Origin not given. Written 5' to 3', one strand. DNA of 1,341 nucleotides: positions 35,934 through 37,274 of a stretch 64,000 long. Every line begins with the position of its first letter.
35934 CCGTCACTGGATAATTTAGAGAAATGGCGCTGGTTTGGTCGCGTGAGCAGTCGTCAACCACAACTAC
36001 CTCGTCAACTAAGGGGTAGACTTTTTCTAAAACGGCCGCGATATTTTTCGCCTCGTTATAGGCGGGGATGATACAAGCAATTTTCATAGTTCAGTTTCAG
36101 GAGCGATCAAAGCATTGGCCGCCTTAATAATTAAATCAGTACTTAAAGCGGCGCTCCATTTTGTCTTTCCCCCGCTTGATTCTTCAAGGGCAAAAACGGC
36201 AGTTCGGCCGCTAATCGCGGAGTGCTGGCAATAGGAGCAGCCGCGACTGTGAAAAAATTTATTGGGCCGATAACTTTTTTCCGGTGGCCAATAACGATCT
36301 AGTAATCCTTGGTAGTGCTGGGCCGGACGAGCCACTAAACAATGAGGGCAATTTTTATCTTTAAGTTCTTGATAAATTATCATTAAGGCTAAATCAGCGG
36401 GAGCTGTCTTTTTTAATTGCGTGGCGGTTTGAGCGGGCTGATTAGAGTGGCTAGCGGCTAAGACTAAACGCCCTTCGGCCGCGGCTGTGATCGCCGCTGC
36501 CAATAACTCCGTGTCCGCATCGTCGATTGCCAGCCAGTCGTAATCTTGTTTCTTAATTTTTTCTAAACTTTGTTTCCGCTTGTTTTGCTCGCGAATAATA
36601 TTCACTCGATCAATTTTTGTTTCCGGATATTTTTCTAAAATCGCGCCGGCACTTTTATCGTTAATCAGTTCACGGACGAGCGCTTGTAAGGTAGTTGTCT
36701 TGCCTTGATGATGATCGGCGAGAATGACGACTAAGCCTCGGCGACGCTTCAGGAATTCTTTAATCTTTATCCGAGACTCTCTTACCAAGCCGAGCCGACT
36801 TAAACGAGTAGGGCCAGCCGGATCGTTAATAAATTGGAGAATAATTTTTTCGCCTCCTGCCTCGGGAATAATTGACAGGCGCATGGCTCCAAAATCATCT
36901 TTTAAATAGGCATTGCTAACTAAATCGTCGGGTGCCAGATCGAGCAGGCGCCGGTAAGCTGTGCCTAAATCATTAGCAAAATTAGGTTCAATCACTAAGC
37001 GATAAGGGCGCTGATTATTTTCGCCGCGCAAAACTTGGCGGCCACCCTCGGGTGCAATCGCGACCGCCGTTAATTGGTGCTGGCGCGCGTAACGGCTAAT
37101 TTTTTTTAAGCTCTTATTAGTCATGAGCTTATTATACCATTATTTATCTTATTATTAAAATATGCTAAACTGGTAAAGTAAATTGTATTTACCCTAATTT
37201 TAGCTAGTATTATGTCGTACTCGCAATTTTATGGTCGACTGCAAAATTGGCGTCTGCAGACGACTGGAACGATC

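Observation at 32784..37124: Five-gene minus-strand operon coupling the PilB-like ATPase to GT2, a DUF2304-like protein and two GT4 genes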

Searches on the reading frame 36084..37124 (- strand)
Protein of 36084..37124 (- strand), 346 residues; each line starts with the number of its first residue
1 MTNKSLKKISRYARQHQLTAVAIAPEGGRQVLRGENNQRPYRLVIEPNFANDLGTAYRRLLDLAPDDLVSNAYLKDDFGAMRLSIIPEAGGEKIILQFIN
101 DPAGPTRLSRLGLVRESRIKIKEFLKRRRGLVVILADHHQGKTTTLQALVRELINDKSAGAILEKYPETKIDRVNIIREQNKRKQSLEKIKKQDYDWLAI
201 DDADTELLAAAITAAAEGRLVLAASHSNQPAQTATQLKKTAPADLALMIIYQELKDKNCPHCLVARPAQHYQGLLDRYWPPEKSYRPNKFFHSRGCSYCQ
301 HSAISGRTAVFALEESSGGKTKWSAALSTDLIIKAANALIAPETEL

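Call 3: search_protein_families(library=pfam, proteins=[window:36084-37124:-], max_evalue=0.01)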
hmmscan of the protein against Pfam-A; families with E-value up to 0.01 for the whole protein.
window:36084-37124:- (346 aa): 2 families
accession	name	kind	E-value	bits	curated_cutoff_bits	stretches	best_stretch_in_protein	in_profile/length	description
PF00437.27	T2SSE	-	2.2e-20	73.1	24.9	1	65-313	78-319/370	Type II/IV secretion system protein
PF25199.1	nSTAND_NTPase5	-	0.00025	21.3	34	1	110-229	21-136/145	Novel STAND NTPase 5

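Call 8: find_homologous_proteins(query=window:36084-37124:-, max_evalue=0.001)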
Query window:36084-37124:- (346 aa): 196 proteins with E <= 0.001 among 8000 candidates; the best 120 are listed.
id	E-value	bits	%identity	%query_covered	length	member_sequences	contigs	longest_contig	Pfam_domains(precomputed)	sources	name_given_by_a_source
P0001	1.6e-222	755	98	100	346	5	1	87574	PF00437.27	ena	-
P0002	3.1e-190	649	82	100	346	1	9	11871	PF00437.27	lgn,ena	-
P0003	4.5e-167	573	73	100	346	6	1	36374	PF00437.27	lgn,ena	-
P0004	3.4e-164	564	73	100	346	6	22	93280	PF00437.27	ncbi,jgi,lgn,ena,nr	ncbi:MAG: ATPase, T2SS/T4P/T4SS family [Patescibacteria group bacterium]|jgi:type II secretory ATPas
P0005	4.5e-133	461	63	100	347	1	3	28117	PF00437.27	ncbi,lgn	-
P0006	5.1e-129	448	61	99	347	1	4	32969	PF00437.27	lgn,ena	-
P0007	7.1e-79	283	43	99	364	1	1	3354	PF00437.27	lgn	-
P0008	2.8e-78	281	43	99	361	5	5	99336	PF00437.27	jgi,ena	-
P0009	2.2e-75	272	41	99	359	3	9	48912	PF00437.27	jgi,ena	-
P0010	5.5e-75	271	41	99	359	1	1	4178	PF00437.27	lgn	-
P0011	1.5e-74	269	41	99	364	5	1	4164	PF00437.27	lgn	-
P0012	3.0e-74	268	40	99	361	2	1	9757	PF00437.27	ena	-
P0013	5.9e-73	264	42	99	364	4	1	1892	PF00437.27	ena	-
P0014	8.2e-73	263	42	99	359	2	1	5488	PF00437.27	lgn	-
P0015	2.7e-66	242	38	99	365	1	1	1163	PF00437.27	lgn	-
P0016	3.0e-57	212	43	79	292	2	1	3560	PF00437.27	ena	-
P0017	1.6e-17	82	30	67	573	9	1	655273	PF05157.21,PF00437.27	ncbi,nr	ncbi:MAG: Flp pilus assembly complex ATPase component TadA [bacterium]|nr:Flp pilus assembly complex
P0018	5.5e-17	80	29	72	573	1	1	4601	PF05157.21,PF00437.27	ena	-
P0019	3.4e-15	74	28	70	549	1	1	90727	PF05157.21,PF00437.27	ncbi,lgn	-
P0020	3.3e-14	71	27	79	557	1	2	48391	PF05157.21,PF00437.27,PF13191.13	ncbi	-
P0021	4.3e-14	71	29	73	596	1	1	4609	PF13173.13,PF05157.21,PF00437.27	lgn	-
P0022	6.3e-14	70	26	67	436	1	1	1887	PF00437.27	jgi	jgi:type IV pilus assembly protein PilB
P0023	2.0e-13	68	30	68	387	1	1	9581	PF00437.27,PF13191.13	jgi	jgi:type II secretory ATPase GspE/PulE/Tfp pilus assembly ATPase PilB-like protein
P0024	3.1e-13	68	26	70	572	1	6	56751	PF05157.21,PF00437.27,PF13476.13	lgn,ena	-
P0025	3.2e-13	68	27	67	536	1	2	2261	PF05157.21,PF00437.27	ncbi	-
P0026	5.8e-13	67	26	70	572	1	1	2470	PF05157.21,PF00437.27,PF13476.13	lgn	-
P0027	5.8e-13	67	26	70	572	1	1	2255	PF05157.21,PF00437.27,PF13476.13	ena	-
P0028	8.8e-13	66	27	67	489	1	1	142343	PF05157.21,PF00437.27,PF22341.2,PF25199.2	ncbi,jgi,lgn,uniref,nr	ncbi:general secretion pathway protein E [Andreprevotia lacus DSM 23236]|jgi:general secretion pathw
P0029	1.6e-12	65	28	66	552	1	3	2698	PF05157.21,PF00437.27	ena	-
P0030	1.9e-12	65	27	67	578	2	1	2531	PF05157.21,PF00437.27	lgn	-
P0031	2.2e-12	65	28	72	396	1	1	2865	PF00437.27,PF20720.4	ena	-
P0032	3.0e-12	64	27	67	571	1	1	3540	PF05157.21,PF00437.27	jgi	jgi:type IV pilus assembly protein PilB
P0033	3.4e-12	64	28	66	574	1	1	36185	PF05157.21,PF00437.27,PF25199.2,PF20720.4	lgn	-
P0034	4.1e-12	64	26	71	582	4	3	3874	PF05157.21,PF00437.27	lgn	-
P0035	4.2e-12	64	27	67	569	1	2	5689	PF05157.21,PF00437.27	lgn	-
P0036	5.4e-12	64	28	75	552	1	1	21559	PF13173.13,PF05157.21,PF00437.27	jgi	jgi:type IV pilus assembly protein PilB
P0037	7.0e-12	63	26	66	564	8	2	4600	PF05157.21,PF00437.27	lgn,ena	-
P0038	9.4e-12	63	27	73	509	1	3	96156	PF05157.21,PF00437.27,PF13191.13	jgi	-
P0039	9.8e-12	63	26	69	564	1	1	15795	PF05157.21,PF00437.27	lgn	-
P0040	1.4e-11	62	28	66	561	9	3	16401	PF05157.21,PF00437.27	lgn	-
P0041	1.6e-11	62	26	72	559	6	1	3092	PF05157.21,PF00437.27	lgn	-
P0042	1.6e-11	62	30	66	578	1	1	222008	PF05157.21,PF00437.27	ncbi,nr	ncbi:MAG: GspE/PulE family protein [Hydrogenothermaceae bacterium]|nr:GspE/PulE family protein [Hydr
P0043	3.7e-11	61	27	72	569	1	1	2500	PF05157.21,PF00437.27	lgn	-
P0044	4.2e-11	61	28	67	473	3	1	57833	PF00437.27,PF13476.13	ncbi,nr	ncbi:MAG: type II/IV secretion system protein [Lewinellaceae bacterium]|nr:type II/IV secretion syst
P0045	5.0e-11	60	25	67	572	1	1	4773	PF05157.21,PF00437.27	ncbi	-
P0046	9.2e-11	60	26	75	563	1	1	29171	PF05157.21,PF00437.27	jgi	jgi:type IV pilus assembly protein PilB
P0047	9.4e-11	60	26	68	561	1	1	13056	PF05157.21,PF00437.27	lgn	-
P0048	9.9e-11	59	26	75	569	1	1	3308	PF05157.21,PF00437.27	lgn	-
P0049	1.1e-10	59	27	66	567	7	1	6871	PF05157.21,PF00437.27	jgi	jgi:type IV pilus assembly protein PilB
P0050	1.2e-10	59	27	67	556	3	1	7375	PF05157.21,PF00437.27,PF13555.13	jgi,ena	-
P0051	1.2e-10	59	27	68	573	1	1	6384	PF05157.21,PF00437.27,PF25199.2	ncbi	ncbi:MAG: GspE/PulE family protein [Enterovibrio sp.]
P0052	1.4e-10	59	29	77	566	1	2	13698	PF05157.21,PF00437.27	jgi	-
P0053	1.6e-10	59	28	75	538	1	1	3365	PF05157.21,PF00437.27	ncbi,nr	ncbi:MAG: type II/IV secretion system protein [Silicimonas sp.]|nr:type II/IV secretion system prote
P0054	1.7e-10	59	29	67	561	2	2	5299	PF05157.21,PF00437.27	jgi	jgi:type IV pilus assembly protein PilB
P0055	1.7e-10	59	26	68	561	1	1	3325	PF05157.21,PF00437.27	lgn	-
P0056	3.5e-10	58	26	67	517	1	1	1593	PF05157.21,PF00437.27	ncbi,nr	ncbi:MAG TPA: GspE/PulE family protein, partial [Myxococcaceae bacterium]|nr:GspE/PulE family protei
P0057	4.6e-10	57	25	67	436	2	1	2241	PF00437.27,PF25199.2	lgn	-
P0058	5.0e-10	57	26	67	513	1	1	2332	PF00437.27,PF22341.2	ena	-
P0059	5.8e-10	57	27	66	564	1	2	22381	PF05157.21,PF00437.27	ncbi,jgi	jgi:type IV pilus assembly protein PilB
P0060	6.0e-10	57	26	75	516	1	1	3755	PF05157.21,PF00437.27,PF13604.13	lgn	-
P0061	6.1e-10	57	27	67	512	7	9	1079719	PF00437.27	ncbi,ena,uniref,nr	ncbi:GspE/PulE family protein [Roseateles puraquae]|uniref:General secretion pathway protein GspE n=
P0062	7.3e-10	57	26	67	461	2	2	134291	PF00437.27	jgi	jgi:type II secretory ATPase GspE/PulE/Tfp pilus assembly ATPase PilB-like protein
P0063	7.8e-10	57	27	66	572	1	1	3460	PF05157.21,PF00437.27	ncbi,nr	ncbi:MAG: GspE/PulE family protein [Candidatus Omnitrophica bacterium]|nr:GspE/PulE family protein [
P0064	7.9e-10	57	25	67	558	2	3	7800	PF05157.21,PF00437.27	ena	-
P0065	9.7e-10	56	26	67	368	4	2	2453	PF00437.27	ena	-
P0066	1.0e-9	56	26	66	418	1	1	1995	PF00437.27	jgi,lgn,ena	-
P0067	1.0e-9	56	26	66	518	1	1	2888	PF05157.21,PF00437.27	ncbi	ncbi:MAG: GspE/PulE family protein, partial [Oscillospiraceae bacterium]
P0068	1.2e-9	56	28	66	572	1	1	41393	PF05157.21,PF00437.27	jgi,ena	-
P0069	1.3e-9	56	26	75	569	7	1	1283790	PF05157.21,PF00437.27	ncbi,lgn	-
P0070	1.8e-9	55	26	68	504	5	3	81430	PF00437.27,PF22341.2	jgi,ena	-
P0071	1.8e-9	55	25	67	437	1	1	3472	PF00437.27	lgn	-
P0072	2.0e-9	55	26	68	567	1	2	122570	PF05157.21,PF00437.27,PF13401.13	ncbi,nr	ncbi:MAG: type II/IV secretion system protein [Rhodocyclaceae bacterium]|nr:type II/IV secretion sys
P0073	2.2e-9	55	24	67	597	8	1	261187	PF05157.21,PF00437.27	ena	-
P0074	2.3e-9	55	25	72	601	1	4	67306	PF05157.21,PF00437.27,PF25199.2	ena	-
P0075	2.4e-9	55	25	66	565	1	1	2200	PF05157.21,PF00437.27,PF13401.13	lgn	-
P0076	2.7e-9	55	26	67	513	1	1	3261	PF00437.27,PF22341.2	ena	-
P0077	3.0e-9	55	28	67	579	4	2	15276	PF05157.21,PF00437.27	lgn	-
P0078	3.0e-9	55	25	75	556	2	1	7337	PF05157.21,PF00437.27,PF13604.13,PF13555.13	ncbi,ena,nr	ncbi:MAG TPA: type II secretion system protein GspE [Verrucomicrobiales bacterium]|nr:type II secret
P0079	3.1e-9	55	26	67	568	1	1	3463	PF00437.27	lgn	-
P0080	3.1e-9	55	26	67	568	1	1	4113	PF05157.21,PF00437.27,PF13191.13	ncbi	-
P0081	3.6e-9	54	27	67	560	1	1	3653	PF05157.21,PF00437.27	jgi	jgi:type IV pilus assembly protein PilB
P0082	3.7e-9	54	29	67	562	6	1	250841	PF05157.21,PF00437.27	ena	-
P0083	3.7e-9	54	25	66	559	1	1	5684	PF05157.21,PF00437.27,PF20720.4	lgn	-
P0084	4.1e-9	54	26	67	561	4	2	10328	PF05157.21,PF00437.27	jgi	-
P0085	4.1e-9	54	28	67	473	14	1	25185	PF00437.27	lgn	-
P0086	4.1e-9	54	25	68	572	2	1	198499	PF05157.21,PF00437.27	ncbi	-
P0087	4.6e-9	54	28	67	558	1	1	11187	PF05157.21,PF00437.27,PF25199.2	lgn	-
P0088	4.6e-9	54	25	67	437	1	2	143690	PF00437.27,PF13401.13,PF25199.2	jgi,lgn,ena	jgi:type II secretory ATPase GspE/PulE/Tfp pilus assembly ATPase PilB-like protein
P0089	6.9e-9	53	26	66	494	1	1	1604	PF05157.21,PF00437.27,PF13401.13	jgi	jgi:type IV pilus assembly protein PilB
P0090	7.9e-9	53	27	67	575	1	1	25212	PF05157.21,PF00437.27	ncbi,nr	ncbi:type II/IV secretion system protein [Candidatus Wolfebacteria bacterium]|nr:type II/IV secretio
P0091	9.4e-9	53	23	66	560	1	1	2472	PF05157.21,PF00437.27,PF13401.13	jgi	-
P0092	9.6e-9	53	27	73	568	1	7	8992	PF05157.21,PF00437.27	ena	-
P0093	9.6e-9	53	26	73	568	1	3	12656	PF05157.21,PF00437.27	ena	-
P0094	9.8e-9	53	27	74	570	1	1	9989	PF05157.21,PF00437.27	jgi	jgi:type IV pilus assembly protein PilB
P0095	1.1e-8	53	25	72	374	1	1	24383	PF00437.27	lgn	-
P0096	1.2e-8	53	25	66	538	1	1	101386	PF05157.21,PF00437.27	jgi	jgi:type IV pilus assembly protein PilB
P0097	1.2e-8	53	24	66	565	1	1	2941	PF05157.21,PF00437.27,PF13401.13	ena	-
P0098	1.4e-8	52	26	67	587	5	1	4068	PF05157.21,PF00437.27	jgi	jgi:general secretion pathway protein E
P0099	1.5e-8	52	27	76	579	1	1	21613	PF05157.21,PF00437.27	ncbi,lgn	-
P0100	1.6e-8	52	23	68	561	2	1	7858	PF05157.21,PF00437.27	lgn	-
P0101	2.0e-8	52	26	70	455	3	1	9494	PF00437.27,PF13604.13,PF20720.4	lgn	-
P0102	2.1e-8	52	27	67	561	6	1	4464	PF05157.21,PF00437.27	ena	-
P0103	2.1e-8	52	27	73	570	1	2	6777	PF05157.21,PF00437.27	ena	-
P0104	2.4e-8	52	27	66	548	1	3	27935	PF00437.27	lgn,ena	-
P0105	2.5e-8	52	28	68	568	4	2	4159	PF05157.21,PF00437.27,PF13191.13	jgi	-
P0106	2.6e-8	51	27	67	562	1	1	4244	PF05157.21,PF00437.27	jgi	jgi:type IV pilus assembly protein PilB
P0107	2.7e-8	51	25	67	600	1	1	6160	PF05157.21,PF00437.27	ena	-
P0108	2.9e-8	51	27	68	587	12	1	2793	PF05157.21,PF00437.27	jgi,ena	-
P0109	4.2e-8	51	26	73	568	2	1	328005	PF05157.21,PF00437.27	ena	-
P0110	4.3e-8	51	27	67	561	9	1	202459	PF05157.21,PF00437.27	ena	-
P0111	4.3e-8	51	25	76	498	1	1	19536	PF05157.21,PF00437.27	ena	-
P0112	5.5e-8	50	28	67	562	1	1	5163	PF05157.21,PF00437.27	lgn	-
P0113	6.3e-8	50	25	73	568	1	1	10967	PF00437.27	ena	-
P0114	7.1e-8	50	25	71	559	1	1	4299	PF05157.21,PF00437.27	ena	-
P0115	7.8e-8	50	25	71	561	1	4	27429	PF05157.21,PF00437.27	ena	-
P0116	8.3e-8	50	27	67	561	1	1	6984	PF05157.21,PF00437.27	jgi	jgi:type IV pilus assembly protein PilB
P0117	9.4e-8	50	26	67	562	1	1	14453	PF05157.21,PF00437.27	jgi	jgi:type IV pilus assembly protein PilB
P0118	9.6e-8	50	28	70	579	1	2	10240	PF05157.21,PF00437.27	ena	-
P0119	1.1e-7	49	26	66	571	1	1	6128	PF05157.21,PF00437.27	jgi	-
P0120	1.2e-7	49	26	66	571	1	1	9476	PF05157.21,PF00437.27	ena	-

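Call 9: search_protein_families(library=ncbifam, proteins=[window:36084-37124:-], max_evalue=0.01)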
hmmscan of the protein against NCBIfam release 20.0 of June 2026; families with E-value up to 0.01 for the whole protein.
window:36084-37124:- (346 aa): 7 families
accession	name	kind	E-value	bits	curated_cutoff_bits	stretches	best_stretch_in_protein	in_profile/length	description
NF007755.0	PRK10436.1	equivalog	2.8e-20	72.4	617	1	69-313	159-405/465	type II secretion system protein GspE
TIGR02533.1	type_II_gspE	equivalog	1.1e-19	70.5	630.25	1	81-312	195-431/486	type II secretion system ATPase GspE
TIGR02538.1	type_IV_pilB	equivalog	2.6e-19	69.3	675.65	1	81-313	268-508/564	type IV-A pilus assembly ATPase PilB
NF053534.1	T4PilAsmATPsTfpB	equivalog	5.4e-18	64.7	850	1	80-313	287-528/584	type IV pilus assembly ATPase TfpB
NF041000.1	ATPase_ComGA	equivalog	4.8e-09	35.6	300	1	79-239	80-244/267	competence type IV pilus ATPase ComGA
TIGR01420.1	pilT_fam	subfamily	1.2e-08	34.5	319.1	1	72-238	71-240/343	PilT/PilU family type 4a pilus ATPase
TIGR02524.1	dot_icm_DotB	equivalog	0.0035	16.6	463.3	0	92-159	101-164/358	Dot/Icm type IV secretion system ATPase DotB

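Call 10: find_encoding_contigs(protein=P0004, flank=8000, max_places=3)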
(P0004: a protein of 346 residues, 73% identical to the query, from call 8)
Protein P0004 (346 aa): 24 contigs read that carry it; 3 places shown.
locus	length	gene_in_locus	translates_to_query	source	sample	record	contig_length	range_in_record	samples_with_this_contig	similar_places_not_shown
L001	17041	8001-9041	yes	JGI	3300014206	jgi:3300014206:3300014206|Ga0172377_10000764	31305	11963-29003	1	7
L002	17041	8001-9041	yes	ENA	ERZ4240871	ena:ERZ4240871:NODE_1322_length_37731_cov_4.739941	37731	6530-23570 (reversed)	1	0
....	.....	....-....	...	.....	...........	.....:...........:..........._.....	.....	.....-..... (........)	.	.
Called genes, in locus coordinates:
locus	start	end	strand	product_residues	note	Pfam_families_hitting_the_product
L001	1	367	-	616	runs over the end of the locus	PF01411:tRNA-synt_2c, PF07973:tRNA_SAD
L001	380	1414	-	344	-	PF01565:FAD_binding_4, PF02873:MurB_C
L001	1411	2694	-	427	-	PF13393:tRNA-synt_His, PF00587:tRNA-synt_2b (weak), PF03129:HGTP_anticodon (weak)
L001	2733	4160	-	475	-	PF01225:Mur_ligase, PF08245:Mur_ligase_M, PF02875:Mur_ligase_C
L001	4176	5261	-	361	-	PF03033:Glyco_transf_28, PF04101:Glyco_tran_28_C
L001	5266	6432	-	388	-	PF01098:FTSW_RODA_SPOVE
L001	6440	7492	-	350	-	PF10555:MraY_sig1 (weak), PF00953:Glycos_transf_4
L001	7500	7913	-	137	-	-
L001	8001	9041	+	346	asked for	PF00437:T2SSE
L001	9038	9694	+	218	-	PF00535:Glycos_transf_2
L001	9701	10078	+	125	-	PF10066:DUF2304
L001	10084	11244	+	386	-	PF20706:GT4-conflict, PF00534:Glycos_transf_1, PF13692:Glyco_trans_1_4, PF13524:Glyco_trans_1_2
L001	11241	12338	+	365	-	PF13439:Glyco_transf_4, PF13579:Glyco_trans_4_4, PF00534:Glycos_transf_1, PF13692:Glyco_trans_1_4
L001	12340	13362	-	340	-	PF01073:3Beta_HSD, PF01370:Epimerase, PF16363:GDP_Man_Dehyd, PF07993:NAD_binding_4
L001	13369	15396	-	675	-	PF00082:Peptidase_S8, PF01839:FG-GAP (faint), PF13517:FG-GAP_3 (weak)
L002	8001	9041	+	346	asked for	PF00437:T2SSE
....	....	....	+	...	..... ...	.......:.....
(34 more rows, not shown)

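Call 11: find_encoding_contigs(protein=P0008, flank=8000, max_places=3)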
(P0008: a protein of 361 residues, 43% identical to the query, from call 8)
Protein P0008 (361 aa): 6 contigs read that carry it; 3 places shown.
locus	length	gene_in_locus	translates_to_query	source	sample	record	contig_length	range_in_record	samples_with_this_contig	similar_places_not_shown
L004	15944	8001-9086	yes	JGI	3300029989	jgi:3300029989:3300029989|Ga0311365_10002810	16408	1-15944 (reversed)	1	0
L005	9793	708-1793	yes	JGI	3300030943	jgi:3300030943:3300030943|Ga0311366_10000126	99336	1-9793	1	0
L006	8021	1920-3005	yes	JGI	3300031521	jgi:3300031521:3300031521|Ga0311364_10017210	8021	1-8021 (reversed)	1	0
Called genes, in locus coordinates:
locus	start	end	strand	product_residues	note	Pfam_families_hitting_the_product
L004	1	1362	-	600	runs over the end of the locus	PF13401:AAA_22 (faint), PF00664:ABC_membrane, PF00005:ABC_tran, PF02463:SMC_N (faint)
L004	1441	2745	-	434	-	PF13393:tRNA-synt_His, PF00587:tRNA-synt_2b (weak), PF03129:HGTP_anticodon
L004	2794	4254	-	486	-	PF01225:Mur_ligase, PF08245:Mur_ligase_M, PF02875:Mur_ligase_C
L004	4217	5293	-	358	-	PF03033:Glyco_transf_28, PF04101:Glyco_tran_28_C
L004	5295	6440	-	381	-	PF01098:FTSW_RODA_SPOVE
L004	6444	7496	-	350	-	PF10555:MraY_sig1 (faint), PF00953:Glycos_transf_4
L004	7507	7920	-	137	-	-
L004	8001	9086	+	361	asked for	PF00437:T2SSE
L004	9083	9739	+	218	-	PF00535:Glycos_transf_2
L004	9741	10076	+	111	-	PF10066:DUF2304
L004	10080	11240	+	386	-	PF20706:GT4-conflict, PF00534:Glycos_transf_1, PF13692:Glyco_trans_1_4, PF13524:Glyco_trans_1_2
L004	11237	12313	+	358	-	PF13439:Glyco_transf_4, PF00534:Glycos_transf_1, PF13692:Glyco_trans_1_4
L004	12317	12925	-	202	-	PF04203:Sortase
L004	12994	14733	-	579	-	PF11999:Ice_binding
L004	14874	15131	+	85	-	PF13560:HTH_31, PF12844:HTH_19, PF01381:HTH_3, PF13443:HTH_26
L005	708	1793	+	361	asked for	PF00437:T2SSE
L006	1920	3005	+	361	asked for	PF00437:T2SSE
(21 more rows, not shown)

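Call 12: find_encoding_contigs(protein=P0009, flank=8000, max_places=3)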
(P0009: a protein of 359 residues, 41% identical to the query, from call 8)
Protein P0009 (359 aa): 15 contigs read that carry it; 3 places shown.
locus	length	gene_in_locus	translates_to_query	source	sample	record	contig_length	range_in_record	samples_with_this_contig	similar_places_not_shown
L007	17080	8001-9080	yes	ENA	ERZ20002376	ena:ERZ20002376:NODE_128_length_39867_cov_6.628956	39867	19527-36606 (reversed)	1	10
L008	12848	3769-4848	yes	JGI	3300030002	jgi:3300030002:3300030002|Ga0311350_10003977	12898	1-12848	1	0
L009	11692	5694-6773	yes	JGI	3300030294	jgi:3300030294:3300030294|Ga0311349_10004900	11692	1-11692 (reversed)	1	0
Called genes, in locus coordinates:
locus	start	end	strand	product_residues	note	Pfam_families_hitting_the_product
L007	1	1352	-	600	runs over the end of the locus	PF00664:ABC_membrane, PF00005:ABC_tran, PF13401:AAA_22 (faint)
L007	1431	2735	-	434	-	PF13393:tRNA-synt_His, PF00587:tRNA-synt_2b (weak), PF03129:HGTP_anticodon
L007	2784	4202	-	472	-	PF01225:Mur_ligase, PF08245:Mur_ligase_M, PF02875:Mur_ligase_C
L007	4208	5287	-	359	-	PF03033:Glyco_transf_28, PF04101:Glyco_tran_28_C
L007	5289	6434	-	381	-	PF01098:FTSW_RODA_SPOVE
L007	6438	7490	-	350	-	PF10555:MraY_sig1 (faint), PF00953:Glycos_transf_4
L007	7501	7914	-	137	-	-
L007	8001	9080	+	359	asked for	PF00437:T2SSE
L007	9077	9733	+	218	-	PF00535:Glycos_transf_2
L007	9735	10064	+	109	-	PF10066:DUF2304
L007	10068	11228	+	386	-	PF20706:GT4-conflict, PF00534:Glycos_transf_1, PF13692:Glyco_trans_1_4, PF13524:Glyco_trans_1_2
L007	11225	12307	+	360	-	PF13439:Glyco_transf_4, PF13579:Glyco_trans_4_4 (faint), PF00534:Glycos_transf_1, PF13692:Glyco_trans_1_4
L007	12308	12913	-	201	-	PF04203:Sortase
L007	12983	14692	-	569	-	PF11999:Ice_binding, PF19403:SpaA_2 (weak)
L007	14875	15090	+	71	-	PF12844:HTH_19, PF13560:HTH_31, PF01381:HTH_3, PF13443:HTH_26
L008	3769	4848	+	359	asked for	PF00437:T2SSE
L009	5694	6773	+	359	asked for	PF00437:T2SSE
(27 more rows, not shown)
